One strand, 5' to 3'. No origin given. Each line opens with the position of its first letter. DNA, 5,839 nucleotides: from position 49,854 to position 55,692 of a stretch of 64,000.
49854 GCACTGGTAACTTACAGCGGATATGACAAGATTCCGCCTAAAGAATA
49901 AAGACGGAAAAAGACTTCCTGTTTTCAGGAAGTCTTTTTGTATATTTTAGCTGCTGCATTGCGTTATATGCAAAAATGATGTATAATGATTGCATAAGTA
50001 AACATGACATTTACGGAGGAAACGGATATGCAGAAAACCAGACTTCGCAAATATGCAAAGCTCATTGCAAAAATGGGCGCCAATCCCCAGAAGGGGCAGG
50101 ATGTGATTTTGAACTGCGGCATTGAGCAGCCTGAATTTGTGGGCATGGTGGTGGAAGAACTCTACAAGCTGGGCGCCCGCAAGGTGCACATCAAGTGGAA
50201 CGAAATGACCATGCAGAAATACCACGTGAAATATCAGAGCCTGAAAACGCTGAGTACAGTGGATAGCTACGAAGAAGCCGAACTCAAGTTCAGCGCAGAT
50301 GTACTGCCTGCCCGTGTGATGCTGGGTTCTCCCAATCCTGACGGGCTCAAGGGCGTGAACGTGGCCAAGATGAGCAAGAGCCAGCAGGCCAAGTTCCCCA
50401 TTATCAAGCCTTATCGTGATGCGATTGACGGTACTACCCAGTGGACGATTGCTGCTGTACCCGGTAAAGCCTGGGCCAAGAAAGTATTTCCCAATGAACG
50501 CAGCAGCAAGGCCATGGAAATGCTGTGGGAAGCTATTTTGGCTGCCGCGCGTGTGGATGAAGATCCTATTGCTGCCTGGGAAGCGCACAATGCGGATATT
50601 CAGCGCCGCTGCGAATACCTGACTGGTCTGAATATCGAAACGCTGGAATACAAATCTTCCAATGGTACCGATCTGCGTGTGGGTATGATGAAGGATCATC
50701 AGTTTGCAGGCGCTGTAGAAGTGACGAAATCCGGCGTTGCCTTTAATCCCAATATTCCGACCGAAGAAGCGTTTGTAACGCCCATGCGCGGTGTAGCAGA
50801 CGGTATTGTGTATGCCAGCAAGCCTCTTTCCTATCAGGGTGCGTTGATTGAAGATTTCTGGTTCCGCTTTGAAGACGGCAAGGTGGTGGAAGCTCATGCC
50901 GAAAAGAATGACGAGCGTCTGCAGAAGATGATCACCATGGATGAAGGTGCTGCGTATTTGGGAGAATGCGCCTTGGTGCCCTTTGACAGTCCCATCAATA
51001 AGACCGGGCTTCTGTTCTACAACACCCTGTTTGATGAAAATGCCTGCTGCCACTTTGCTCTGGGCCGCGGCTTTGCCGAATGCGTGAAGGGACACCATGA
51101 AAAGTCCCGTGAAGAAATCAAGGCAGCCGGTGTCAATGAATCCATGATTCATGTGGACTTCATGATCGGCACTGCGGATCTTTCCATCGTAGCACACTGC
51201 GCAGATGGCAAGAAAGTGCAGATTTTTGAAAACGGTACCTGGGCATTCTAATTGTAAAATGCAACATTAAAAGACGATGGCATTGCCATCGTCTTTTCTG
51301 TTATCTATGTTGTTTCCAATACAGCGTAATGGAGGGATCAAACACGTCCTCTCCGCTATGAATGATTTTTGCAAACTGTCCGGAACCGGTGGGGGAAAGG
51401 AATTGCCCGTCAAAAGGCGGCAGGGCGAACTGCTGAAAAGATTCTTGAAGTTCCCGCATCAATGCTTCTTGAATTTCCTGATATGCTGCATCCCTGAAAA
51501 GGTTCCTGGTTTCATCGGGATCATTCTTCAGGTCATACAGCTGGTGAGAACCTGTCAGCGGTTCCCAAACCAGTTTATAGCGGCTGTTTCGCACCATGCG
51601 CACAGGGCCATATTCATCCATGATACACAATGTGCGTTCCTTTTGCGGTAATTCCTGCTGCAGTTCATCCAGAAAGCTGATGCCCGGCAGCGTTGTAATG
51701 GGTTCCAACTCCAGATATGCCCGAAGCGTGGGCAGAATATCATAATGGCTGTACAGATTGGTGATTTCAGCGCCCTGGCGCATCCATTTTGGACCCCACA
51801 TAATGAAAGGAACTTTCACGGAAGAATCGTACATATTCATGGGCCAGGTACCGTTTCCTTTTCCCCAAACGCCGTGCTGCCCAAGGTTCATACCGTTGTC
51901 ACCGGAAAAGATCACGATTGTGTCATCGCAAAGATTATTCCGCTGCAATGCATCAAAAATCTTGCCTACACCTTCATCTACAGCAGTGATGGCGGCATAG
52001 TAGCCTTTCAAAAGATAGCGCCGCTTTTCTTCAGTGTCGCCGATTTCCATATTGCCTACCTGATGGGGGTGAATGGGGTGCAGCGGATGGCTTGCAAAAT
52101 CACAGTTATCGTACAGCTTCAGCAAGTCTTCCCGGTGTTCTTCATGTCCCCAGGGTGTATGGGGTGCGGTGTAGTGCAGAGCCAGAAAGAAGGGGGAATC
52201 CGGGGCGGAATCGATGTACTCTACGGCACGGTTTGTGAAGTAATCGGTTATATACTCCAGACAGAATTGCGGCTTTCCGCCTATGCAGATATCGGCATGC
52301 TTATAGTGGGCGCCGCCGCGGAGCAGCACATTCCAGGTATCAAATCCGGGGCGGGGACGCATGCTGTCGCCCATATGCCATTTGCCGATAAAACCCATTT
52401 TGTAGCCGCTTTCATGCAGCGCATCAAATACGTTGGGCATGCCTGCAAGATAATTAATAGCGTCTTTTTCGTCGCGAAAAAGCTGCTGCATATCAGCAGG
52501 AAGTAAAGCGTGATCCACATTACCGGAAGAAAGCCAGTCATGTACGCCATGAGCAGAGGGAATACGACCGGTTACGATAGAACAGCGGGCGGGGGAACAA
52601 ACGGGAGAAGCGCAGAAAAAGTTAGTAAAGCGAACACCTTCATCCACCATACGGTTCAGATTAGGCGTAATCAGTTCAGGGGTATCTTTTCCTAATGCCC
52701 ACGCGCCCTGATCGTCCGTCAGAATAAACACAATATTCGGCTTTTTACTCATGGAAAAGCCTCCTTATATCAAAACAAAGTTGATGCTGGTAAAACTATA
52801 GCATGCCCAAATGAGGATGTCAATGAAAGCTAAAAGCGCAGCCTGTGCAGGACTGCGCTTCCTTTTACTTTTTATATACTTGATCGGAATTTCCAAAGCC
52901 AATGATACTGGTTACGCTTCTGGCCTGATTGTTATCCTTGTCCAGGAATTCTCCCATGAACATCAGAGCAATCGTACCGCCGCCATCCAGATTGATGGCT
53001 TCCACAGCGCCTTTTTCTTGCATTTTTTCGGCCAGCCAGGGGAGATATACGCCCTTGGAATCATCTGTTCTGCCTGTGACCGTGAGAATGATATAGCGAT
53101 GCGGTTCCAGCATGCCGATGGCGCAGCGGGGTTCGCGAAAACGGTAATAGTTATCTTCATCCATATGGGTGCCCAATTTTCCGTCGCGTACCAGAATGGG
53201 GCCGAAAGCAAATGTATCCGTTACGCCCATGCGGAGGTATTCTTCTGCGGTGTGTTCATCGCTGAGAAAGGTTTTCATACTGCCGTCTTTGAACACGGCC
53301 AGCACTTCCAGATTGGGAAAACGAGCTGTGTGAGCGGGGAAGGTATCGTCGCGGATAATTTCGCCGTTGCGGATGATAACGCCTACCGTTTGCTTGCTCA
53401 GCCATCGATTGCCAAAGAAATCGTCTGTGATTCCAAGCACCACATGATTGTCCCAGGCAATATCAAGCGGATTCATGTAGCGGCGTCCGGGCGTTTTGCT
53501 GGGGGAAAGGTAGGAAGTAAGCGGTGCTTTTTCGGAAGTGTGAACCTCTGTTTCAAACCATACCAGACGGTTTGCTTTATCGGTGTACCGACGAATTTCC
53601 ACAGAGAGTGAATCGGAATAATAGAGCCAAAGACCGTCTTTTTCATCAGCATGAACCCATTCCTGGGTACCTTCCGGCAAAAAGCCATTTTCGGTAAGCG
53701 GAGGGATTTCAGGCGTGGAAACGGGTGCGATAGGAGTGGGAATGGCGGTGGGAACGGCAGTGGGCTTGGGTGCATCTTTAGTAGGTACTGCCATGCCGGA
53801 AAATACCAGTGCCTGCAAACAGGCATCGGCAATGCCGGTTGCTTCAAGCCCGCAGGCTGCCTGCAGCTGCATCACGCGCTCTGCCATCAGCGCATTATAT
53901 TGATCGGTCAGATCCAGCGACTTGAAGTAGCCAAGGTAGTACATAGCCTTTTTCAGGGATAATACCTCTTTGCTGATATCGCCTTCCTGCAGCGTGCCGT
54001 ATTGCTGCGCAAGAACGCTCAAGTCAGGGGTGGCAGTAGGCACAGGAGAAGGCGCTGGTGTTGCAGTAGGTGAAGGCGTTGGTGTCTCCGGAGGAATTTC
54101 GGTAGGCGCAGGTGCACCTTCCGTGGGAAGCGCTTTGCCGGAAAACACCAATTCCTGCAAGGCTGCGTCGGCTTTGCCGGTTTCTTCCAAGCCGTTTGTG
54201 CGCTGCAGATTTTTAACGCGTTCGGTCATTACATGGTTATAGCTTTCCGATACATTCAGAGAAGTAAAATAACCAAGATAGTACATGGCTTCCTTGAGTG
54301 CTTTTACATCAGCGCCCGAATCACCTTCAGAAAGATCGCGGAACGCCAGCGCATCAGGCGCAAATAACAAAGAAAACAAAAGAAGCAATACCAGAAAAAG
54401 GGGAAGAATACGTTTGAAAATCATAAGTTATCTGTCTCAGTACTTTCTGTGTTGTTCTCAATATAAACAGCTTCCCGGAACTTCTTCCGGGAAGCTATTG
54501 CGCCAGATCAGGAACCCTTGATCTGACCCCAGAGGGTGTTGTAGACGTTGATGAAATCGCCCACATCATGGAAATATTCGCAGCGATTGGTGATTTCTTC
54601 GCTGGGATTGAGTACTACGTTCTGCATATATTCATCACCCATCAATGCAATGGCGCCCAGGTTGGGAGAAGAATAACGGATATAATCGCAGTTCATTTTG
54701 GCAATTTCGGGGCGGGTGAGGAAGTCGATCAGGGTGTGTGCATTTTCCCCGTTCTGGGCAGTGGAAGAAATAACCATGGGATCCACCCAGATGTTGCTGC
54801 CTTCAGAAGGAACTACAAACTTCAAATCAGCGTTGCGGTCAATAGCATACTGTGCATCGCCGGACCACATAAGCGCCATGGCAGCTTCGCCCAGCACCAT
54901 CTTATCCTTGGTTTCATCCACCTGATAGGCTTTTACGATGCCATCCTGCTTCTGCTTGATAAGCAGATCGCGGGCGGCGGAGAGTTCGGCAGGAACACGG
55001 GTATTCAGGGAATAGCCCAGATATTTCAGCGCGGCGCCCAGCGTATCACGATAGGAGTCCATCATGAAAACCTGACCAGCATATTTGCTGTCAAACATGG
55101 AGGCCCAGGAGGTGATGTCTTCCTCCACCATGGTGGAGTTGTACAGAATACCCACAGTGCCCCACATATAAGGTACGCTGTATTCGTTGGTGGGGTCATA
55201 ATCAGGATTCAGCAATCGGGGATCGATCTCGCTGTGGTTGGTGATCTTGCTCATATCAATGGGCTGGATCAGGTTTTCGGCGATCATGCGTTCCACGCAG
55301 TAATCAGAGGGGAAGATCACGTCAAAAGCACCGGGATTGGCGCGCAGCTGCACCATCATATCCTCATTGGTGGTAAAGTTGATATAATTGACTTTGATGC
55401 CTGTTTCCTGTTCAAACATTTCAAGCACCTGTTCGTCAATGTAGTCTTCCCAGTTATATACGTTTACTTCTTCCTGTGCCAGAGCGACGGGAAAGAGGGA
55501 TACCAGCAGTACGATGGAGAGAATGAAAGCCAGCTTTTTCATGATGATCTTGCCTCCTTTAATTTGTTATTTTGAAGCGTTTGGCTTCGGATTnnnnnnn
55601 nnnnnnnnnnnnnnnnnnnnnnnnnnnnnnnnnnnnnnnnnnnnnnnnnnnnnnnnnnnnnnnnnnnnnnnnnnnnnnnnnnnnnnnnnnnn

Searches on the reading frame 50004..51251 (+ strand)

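Call 6: search_protein_families(library=pfam, proteins=[window:50004-51251:+], max_evalue=0.001)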
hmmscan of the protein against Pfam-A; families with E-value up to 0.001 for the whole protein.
window:50004-51251:+ (415 aa): 1 family
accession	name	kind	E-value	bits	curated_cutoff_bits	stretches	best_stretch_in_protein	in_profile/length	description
PF02073.20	Peptidase_M29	-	1.1e-154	515.7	27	1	11-413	2-406/406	Thermophilic metalloprotease (M29)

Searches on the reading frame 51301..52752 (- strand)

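Call 60: search_protein_families(library=pfam, proteins=[window:51301-52752:-], max_evalue=0.0001)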
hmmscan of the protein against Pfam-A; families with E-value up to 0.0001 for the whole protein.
window:51301-52752:- (483 aa): 3 families
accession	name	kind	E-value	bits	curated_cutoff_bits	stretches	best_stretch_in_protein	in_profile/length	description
PF00884.28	Sulfatase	-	6.7e-46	157.4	25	1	5-343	1-295/301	Sulfatase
PF16347.10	SGSH_C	-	8.2e-15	55.7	29.3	1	307-438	11-151/154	N-sulphoglucosamine sulphohydrolase, C-terminal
PF01663.27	Phosphodiest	-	7.1e-11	42.7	23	1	12-289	5-222/342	Type I phosphodiesterase / nucleotide pyrophosphatase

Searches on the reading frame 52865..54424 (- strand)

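Call 60: search_protein_families(library=pfam, proteins=[window:52865-54424:-], max_evalue=0.0001)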
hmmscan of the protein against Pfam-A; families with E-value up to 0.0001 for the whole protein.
window:52865-54424:- (519 aa): 2 families
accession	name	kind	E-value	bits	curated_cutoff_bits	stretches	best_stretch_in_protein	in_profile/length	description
PF09992.14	NAGPA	-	7.5e-25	88.5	25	1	327-510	2-168/169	Phosphodiester glycosidase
PF01471.23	PG_binding_1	-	2.6e-17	63.2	23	2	36-88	1-52/57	Putative peptidoglycan binding domain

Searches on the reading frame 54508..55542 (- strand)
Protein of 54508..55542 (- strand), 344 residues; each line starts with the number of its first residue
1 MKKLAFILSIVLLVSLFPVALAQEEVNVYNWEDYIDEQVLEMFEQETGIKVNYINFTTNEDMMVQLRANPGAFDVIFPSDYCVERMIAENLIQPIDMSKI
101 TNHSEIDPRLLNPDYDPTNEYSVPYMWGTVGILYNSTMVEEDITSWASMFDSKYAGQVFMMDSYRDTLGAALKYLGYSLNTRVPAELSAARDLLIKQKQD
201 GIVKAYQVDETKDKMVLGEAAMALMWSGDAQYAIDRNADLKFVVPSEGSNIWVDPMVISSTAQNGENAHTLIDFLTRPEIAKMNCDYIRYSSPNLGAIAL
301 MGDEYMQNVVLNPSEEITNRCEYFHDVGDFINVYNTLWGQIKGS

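Call 60: search_protein_families(library=pfam, proteins=[window:54508-55542:-], max_evalue=0.0001)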
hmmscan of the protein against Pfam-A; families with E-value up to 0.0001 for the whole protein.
window:54508-55542:- (344 aa): 5 families
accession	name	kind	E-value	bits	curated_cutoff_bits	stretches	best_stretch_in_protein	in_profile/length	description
PF13416.11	SBP_bac_8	-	1.8e-34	120.2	27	1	39-299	2-267/279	Bacterial extracellular solute-binding protein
PF01547.30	SBP_bac_1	-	3.9e-24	86.6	26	1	31-281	10-306/307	Bacterial extracellular solute-binding protein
PF13343.11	SBP_bac_6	-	9.7e-23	81.3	24.6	1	79-290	17-217/245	Bacterial extracellular solute-binding protein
PF13531.11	SBP_bac_11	-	2.2e-11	44.4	25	1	38-281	15-218/227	Bacterial extracellular solute-binding protein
PF02030.20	Lipoprotein_8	-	1e-05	25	20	1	2-100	5-98/493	Hypothetical lipoprotein (MG045 family)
